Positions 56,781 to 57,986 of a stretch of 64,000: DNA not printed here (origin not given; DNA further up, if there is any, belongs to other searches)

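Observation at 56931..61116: Compact three-FHA / cNMP / STAS / GAF-PP2C signalling cluster with no kinase, anti-sigma or sigma partner in cis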

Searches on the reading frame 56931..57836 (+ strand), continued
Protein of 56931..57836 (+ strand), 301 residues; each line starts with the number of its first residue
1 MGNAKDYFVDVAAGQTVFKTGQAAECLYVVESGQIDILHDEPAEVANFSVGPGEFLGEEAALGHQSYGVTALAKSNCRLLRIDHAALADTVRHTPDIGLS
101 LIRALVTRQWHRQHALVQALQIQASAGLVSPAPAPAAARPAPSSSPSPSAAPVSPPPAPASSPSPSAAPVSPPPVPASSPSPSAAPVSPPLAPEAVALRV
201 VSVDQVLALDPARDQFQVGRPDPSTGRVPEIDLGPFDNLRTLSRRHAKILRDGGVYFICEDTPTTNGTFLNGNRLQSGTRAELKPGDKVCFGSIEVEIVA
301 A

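Call 78: fold_search(model_id=the predicted structure, library=pdb)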
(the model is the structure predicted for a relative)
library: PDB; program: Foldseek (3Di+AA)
matches with E <= 10: 1066; with E <= 0.001: 329
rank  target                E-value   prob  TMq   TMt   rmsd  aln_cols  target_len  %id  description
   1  3f79_B                2.8e-12  1.00  0.34  0.75   4.5       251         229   24  Structure of pseudo-centered cell crystal form of the C-terminal phosphatase domain of P. aeruginosa RssB (released 2009-11-24)
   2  3eq2_A                9.5e-12  1.00  0.35  0.50   9.0       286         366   21  Structure of Hexagonal Crystal form of Pseudomonas aeruginosa RssB (released 2009-10-20)
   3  3f79_F                1.2e-11  1.00  0.34  0.75   4.6       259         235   25  Structure of pseudo-centered cell crystal form of the C-terminal phosphatase domain of P. aeruginosa RssB (released 2009-11-24)
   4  3eq2_B                1.6e-11  1.00  0.34  0.48   9.2       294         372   23  Structure of Hexagonal Crystal form of Pseudomonas aeruginosa RssB (released 2009-10-20)
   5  3f79_C                4.0e-11  1.00  0.35  0.77   4.3       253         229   23  Structure of pseudo-centered cell crystal form of the C-terminal phosphatase domain of P. aeruginosa RssB (released 2009-11-24)
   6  3f7a_B                6.2e-11  1.00  0.33  0.45   8.7       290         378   24  Structure of Orthorhombic crystal form of Pseudomonas aeruginosa RssB (released 2009-11-24)
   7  3ke6_B                8.1e-11  1.00  0.35  0.53   3.7       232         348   27  The crystal structure of the RsbU and RsbW domains of Rv1364c from Mycobacterium tuberculosis (released 2010-11-10)
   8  6k4e_A                8.1e-11  1.00  0.36  0.75   4.3       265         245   21  SiaA-PP2C domain of Pseudomonas aeruginosa (released 2019-06-26)
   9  3f79_D                9.5e-11  1.00  0.34  0.75   4.7       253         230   24  Structure of pseudo-centered cell crystal form of the C-terminal phosphatase domain of P. aeruginosa RssB (released 2009-11-24)
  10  6k4e_B                1.2e-10  1.00  0.36  0.74   4.5       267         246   20  SiaA-PP2C domain of Pseudomonas aeruginosa (released 2019-06-26)
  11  3es2_A                1.5e-10  1.00  0.33  0.73   4.8       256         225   24  Structure of the C-terminal phosphatase domain of P. aeruginonsa RssB (released 2009-10-20)
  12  5ucg_B                1.9e-10  1.00  0.33  0.52  24.6       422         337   12  Structure of the PP2C Phosphatase Domain and a Fragment of the Regulatory Domain of the Cell Fate Determinant SpoIIE f (released 2017-05-31)
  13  3f79_E                2.8e-10  1.00  0.34  0.73   4.9       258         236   23  Structure of pseudo-centered cell crystal form of the C-terminal phosphatase domain of P. aeruginosa RssB (released 2009-11-24)
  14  3ke6_A                4.0e-10  1.00  0.35  0.53   3.5       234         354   26  The crystal structure of the RsbU and RsbW domains of Rv1364c from Mycobacterium tuberculosis (released 2010-11-10)
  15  2pk0_A                6.5e-10  1.00  0.31  0.65   4.4       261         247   14  Structure of the S. agalactiae serine/threonine phosphatase at 2.65 resolution (released 2007-06-12)
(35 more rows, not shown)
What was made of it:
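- On Partner-switching module (RsbU/V/W type): The top structural matches are RssB, Rv1364c, SiaA and SpoIIE (call 78).
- Closest known: Threonine-phosphorylation pathway of type VI secretion. Different: The g4 PP2C domain is closer to the RsbU/SpoIIE type than to PppA, which ranks 38th in Foldseek (call 78).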
